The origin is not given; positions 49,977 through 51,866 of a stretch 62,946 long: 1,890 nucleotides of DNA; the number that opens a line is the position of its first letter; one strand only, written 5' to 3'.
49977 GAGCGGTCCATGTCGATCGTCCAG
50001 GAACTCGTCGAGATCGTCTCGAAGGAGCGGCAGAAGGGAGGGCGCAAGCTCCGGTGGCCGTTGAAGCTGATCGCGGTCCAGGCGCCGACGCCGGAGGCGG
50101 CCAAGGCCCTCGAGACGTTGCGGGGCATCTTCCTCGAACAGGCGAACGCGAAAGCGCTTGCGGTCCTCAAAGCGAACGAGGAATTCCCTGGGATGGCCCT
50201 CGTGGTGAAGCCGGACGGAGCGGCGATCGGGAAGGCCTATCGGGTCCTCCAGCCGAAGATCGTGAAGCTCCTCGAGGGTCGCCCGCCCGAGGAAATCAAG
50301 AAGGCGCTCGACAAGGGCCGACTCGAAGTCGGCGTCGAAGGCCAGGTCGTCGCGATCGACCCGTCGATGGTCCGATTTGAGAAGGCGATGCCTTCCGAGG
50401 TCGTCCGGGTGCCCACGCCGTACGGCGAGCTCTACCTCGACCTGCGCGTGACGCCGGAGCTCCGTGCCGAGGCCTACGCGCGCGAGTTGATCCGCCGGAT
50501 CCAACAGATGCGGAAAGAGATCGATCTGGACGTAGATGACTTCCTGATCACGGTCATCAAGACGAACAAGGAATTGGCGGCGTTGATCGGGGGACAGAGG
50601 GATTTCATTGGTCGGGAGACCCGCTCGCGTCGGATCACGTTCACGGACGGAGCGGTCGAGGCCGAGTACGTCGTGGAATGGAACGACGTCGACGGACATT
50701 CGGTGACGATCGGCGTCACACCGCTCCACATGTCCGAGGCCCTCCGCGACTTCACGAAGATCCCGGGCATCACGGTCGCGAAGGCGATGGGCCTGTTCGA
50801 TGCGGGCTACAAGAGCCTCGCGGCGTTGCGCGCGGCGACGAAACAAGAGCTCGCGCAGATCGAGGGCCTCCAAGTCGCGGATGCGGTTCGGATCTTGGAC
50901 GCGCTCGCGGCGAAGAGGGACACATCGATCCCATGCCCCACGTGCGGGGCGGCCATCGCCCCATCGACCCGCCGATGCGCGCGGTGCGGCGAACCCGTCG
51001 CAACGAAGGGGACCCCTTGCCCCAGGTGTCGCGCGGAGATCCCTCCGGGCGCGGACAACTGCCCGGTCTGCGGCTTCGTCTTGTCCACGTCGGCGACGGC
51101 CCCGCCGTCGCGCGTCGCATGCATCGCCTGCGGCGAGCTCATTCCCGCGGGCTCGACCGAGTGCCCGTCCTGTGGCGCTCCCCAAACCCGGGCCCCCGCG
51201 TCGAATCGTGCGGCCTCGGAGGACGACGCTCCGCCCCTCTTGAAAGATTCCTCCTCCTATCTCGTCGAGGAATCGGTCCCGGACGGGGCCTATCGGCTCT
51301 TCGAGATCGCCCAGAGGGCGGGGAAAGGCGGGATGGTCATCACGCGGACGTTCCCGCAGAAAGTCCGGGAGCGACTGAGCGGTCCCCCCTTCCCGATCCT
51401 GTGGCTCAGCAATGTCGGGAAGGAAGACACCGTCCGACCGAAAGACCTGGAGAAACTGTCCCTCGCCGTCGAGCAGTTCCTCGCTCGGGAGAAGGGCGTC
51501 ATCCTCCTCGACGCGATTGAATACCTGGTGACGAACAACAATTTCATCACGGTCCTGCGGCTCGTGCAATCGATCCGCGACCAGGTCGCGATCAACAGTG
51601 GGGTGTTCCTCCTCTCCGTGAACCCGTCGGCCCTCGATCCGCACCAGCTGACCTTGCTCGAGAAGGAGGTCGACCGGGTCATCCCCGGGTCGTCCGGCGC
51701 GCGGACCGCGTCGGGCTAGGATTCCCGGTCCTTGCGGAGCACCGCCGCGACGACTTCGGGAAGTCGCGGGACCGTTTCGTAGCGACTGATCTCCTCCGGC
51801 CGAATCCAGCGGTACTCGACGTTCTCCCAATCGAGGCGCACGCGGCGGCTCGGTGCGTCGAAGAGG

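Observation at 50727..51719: ileS reads through, without a stop, into an HhH + triple zinc-ribbon + DUF835-like module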

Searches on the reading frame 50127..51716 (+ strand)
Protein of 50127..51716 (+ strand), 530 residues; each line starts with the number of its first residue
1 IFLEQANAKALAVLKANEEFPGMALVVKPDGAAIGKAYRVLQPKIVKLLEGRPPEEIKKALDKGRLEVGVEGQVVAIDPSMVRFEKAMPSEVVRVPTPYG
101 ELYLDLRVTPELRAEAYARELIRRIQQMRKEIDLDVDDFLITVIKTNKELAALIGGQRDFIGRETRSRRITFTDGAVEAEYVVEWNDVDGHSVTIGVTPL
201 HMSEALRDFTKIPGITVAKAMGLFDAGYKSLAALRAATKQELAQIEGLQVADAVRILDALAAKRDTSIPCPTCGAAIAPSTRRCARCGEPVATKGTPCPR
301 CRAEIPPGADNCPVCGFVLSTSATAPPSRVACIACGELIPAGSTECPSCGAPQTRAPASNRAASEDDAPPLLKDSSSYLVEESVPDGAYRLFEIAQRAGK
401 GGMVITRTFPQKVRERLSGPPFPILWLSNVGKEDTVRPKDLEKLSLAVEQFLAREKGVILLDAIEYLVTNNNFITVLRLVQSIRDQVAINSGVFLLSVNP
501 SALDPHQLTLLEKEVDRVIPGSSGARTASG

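Call 8: find_related_loci(query=A1, collection=genome_contigs, flank=6000)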
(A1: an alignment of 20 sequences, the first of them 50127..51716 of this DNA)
Query A1 (530 aa) in genome_contigs; peptide patterns used: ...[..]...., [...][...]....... (x = any residue, [..] = any of these).
272 stretches matched a pattern; 193 encode a relative of the query (tblastn E <= 1e-3); the best 80 are kept; 80 distinct loci.
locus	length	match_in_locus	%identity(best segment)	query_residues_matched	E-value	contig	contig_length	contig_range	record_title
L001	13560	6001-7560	94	1-520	0e+0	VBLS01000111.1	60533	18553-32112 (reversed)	MAG: Methanobacteriota archaeon isolate EA_3 14_0903_13_40cm_scaffold_132, whole genome shotgun sequence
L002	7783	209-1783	74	2-527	0e+0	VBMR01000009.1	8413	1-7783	MAG: Methanobacteriota archaeon isolate EA_28 14_0927_05_20cm_scaffold_14470, whole genome shotgun sequence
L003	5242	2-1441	79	47-525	0e+0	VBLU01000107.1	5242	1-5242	MAG: Methanobacteriota archaeon isolate EA_5 14_1009_16_20cm_scaffold_23996, whole genome shotgun sequence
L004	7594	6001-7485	75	1-524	0e+0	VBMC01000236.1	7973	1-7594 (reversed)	MAG: Methanobacteriota archaeon isolate EA_13 14_0927_12_40cm_scaffold_58829, whole genome shotgun sequence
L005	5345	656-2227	69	1-524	0e+0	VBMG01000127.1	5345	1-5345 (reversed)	MAG: Methanobacteriota archaeon isolate EA_17 14_0929_05_40cm_scaffold_18661, whole genome shotgun sequence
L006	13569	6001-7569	70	1-522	0e+0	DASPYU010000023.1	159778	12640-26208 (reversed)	MAG TPA_asm: Thermoplasmata archaeon isolate SMAG_U11601 k141_1635995, whole genome shotgun sequence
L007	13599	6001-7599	68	1-530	0e+0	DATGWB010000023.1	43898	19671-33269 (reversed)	MAG TPA_asm: Thermoplasmata archaeon isolate SMAG_U10571 k141_180135, whole genome shotgun sequence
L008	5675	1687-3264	68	1-524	0e+0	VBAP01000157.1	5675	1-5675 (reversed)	MAG: Bacillati bacterium ANGP1 isolate NP_8 14_1009_16_40cm_scaffold_122523, whole genome shotgun sequence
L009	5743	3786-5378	67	1-530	0e+0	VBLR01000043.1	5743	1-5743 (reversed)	MAG: Methanobacteriota archaeon isolate EA_2 14_0903_05_30cm_scaffold_11219, whole genome shotgun sequence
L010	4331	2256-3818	68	1-521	0e+0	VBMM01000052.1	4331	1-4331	MAG: Methanobacteriota archaeon isolate EA_23 14_0929_02_40cm_scaffold_25335, whole genome shotgun sequence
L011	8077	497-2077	67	1-525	0e+0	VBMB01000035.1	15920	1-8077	MAG: Methanobacteriota archaeon isolate EA_12 14_1009_12_30cm_scaffold_1562, whole genome shotgun sequence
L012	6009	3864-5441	67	1-524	0e+0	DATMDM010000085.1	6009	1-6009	MAG TPA_asm: Thermoplasmata archaeon isolate SMAG_U13408 k141_1216732, whole genome shotgun sequence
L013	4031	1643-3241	66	1-530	0e+0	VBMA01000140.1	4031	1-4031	MAG: Methanobacteriota archaeon isolate EA_11 14_0903_13_40cm_scaffold_25137, whole genome shotgun sequence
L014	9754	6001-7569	67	1-523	0e+0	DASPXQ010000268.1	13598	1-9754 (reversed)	MAG TPA_asm: Thermoplasmata archaeon isolate SMAG_U11571 k141_1510363, whole genome shotgun sequence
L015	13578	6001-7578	67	1-524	0e+0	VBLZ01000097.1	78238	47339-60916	MAG: Methanobacteriota archaeon isolate EA_10 14_0929_12_30cm_scaffold_464, whole genome shotgun sequence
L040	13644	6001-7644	39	1-516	2e-121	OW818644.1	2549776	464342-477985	metagenome genome assembly, chromosome: 1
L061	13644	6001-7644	38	1-516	1e-115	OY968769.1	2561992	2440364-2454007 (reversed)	MAG: uncultured Methanomassiliicoccales archaeon isolate MFD00905.bin.2.112 genome assembly, chromosome: 1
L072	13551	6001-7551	41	2-521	4e-112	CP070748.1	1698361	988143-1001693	MAG: Methanobacteriota archaeon isolate bin352 chromosome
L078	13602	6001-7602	37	1-516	1e-109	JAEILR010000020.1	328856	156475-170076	MAG: Methanomassiliicoccus sp. isolate MXMAG1 Contig20, whole genome shotgun sequence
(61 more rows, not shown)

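Call 53: find_homologous_proteins(query=L078:6001-7602:+, max_evalue=1e-20)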
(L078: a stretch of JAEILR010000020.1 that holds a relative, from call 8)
Query L078:6001-7602:+ (534 aa): 136 proteins with E <= 1e-20 among 8000 candidates; the best 120 are listed.
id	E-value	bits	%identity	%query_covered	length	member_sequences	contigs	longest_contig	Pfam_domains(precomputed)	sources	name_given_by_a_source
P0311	5.8e-209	713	62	100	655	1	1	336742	PF08264.20,PF14520.13,PF05763.19,PF12836.14,PF19302.5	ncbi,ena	-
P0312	3.4e-208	711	59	100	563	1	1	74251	PF12826.14,PF13240.12,PF14520.13,PF03118.22,PF05763.19,PF00633.30,PF19302.5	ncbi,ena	-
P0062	3.6e-198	678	58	100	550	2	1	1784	PF10391.16,PF14520.13,PF03118.22,PF05763.19,PF19302.5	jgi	jgi:hypothetical protein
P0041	8.8e-197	673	58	100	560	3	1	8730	PF14520.13,PF03118.22,PF05763.19,PF19302.5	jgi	jgi:archaellum component FlaF (FlaF/FlaG flagellin family)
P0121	7.0e-196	670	56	100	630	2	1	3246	PF12826.14,PF13240.12,PF14520.13,PF05763.19,PF12773.14,PF12836.14,PF00633.30,PF19302.5,PF13248.12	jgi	-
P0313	3.0e-195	668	57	100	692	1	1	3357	PF08264.20,PF14520.13,PF03118.22,PF05763.19,PF00633.30,PF19302.5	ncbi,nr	ncbi:MAG TPA: DUF835 domain-containing protein, partial [Methanomassiliicoccales archaeon]|nr:DUF835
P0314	4.3e-195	667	55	100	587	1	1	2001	PF14520.13,PF05763.19,PF12773.14,PF19302.5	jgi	jgi:predicted amidophosphoribosyltransferase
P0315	3.2e-194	665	56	100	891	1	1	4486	PF09334.18,PF08264.20,PF14520.13,PF05763.19,PF00133.29,PF19302.5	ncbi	ncbi:MAG: class I tRNA ligase family protein, partial [Methanomassiliicoccales archaeon]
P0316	1.0e-191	656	57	98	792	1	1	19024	PF09334.18,PF08264.20,PF14520.13,PF05763.19,PF00133.29,PF19302.5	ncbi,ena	-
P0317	1.0e-191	656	54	100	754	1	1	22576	PF12826.14,PF13240.12,PF08264.20,PF14520.13,PF05763.19,PF12773.14,PF12836.14,PF00633.30,PF19302.5,PF13248.12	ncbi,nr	ncbi:MAG: class I tRNA ligase family protein [Methanomassiliicoccales archaeon]|nr:class I tRNA liga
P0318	4.4e-186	638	54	100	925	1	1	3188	PF09334.18,PF08264.20,PF10391.16,PF14520.13,PF03118.22,PF05763.19,PF00133.29,PF00633.30,PF19302.5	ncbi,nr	ncbi:MAG: class I tRNA ligase family protein, partial [Methanomassiliicoccales archaeon]|nr:class I 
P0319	1.5e-185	636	54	100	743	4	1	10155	PF12826.14,PF08264.20,PF10391.16,PF14520.13,PF03118.22,PF05763.19,PF14229.13,PF00633.30,PF19302.5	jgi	jgi:predicted flap endonuclease-1-like 5' DNA nuclease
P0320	2.4e-185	635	53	100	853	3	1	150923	PF09334.18,PF13240.12,PF05763.19,PF01921.25,PF00133.29,PF13248.12,PF12826.14,PF08264.20,PF14520.13,PF12773.14,PF00633.30,PF19302.5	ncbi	ncbi:MAG: class I tRNA ligase family protein, partial [Methanomassiliicoccales archaeon]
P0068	5.8e-185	634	70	78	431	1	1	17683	PF14520.13,PF05763.19,PF12836.14,PF00633.30,PF19302.5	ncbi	-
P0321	8.5e-181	620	53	100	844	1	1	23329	PF09334.18,PF08264.20,PF14520.13,PF05763.19,PF00133.29,PF00633.30,PF19302.5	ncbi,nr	ncbi:MAG: DUF835 domain-containing protein, partial [Euryarchaeota archaeon]|nr:DUF835 domain-contai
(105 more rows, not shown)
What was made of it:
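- I recovered such REC-PAS-GAF-DUF835 proteins in call 53.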

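Call 66: predict_structure(alignment_id=A3)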
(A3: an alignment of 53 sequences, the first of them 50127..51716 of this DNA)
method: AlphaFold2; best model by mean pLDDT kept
length: 530 residues; sequences in the alignment: 53
mean_pLDDT: 88.9   pTM: 0.50
mean pLDDT of the five models: 88.9, 88.1, 87.5, 87.0, 86.7
residues with pLDDT >= 90: 361; 70-90: 126; 50-70: 18; < 50: 25
segments of 3 or more residues with pLDDT < 50: 321-325, 357-369, 524-530
pLDDT, mean of each block of 10 residues (from residue 1): 63 85 89 92 94 92 92 92 91 88 88 92 96 94 96 95 96 97 90 96 93 95 95 95 97 96 75 84 87 90 93 88 59 87 90 62 40 93 93 94 96 92 94 87 96 95 96 97 97 97 95 95 49
secondary structure, 60 per line:
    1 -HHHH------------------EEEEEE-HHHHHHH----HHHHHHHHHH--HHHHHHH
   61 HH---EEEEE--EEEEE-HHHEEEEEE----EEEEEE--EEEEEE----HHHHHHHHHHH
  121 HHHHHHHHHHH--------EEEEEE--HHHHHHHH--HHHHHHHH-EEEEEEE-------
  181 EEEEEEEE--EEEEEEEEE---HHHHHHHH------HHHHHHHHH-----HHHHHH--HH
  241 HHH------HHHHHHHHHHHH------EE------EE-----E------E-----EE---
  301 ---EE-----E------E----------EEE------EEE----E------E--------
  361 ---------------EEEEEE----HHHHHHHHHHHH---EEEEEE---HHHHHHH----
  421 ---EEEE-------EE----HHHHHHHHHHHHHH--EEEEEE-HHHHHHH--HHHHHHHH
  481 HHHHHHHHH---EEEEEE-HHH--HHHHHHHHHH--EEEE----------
elements in order: H2-5 E24-29 H31-37 H42-51 H54-62 E66-70 E73-77 E82-87 E92-97 E100-105 H110-131 E140-145 H148-155 H158-165 E167-173 E181-188 E191-199 H203-210 H217-225 H231-236 H239-243 H250-261 E329-331 E338-340 E376-381 H386-397 E401-406 H410-416 E424-427 H441-454 E457-462 H464-470 H473-489 E493-498 H505-514 E517-520
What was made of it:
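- The junction is rigid: pLDDT is 93-96 and only 3 residues separate the last IleRS strand from the first HhH helix (call 66). The HhH domain is rigidly joined to the IleRS C-terminal domain (call 66), which in IleRS lies on the anticodon side of the tRNA (established knowledge). In the model the residue lies inside the first HhH helix immediately after the last IsoRS strand, that is, after the last IleRS strand (call 66).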
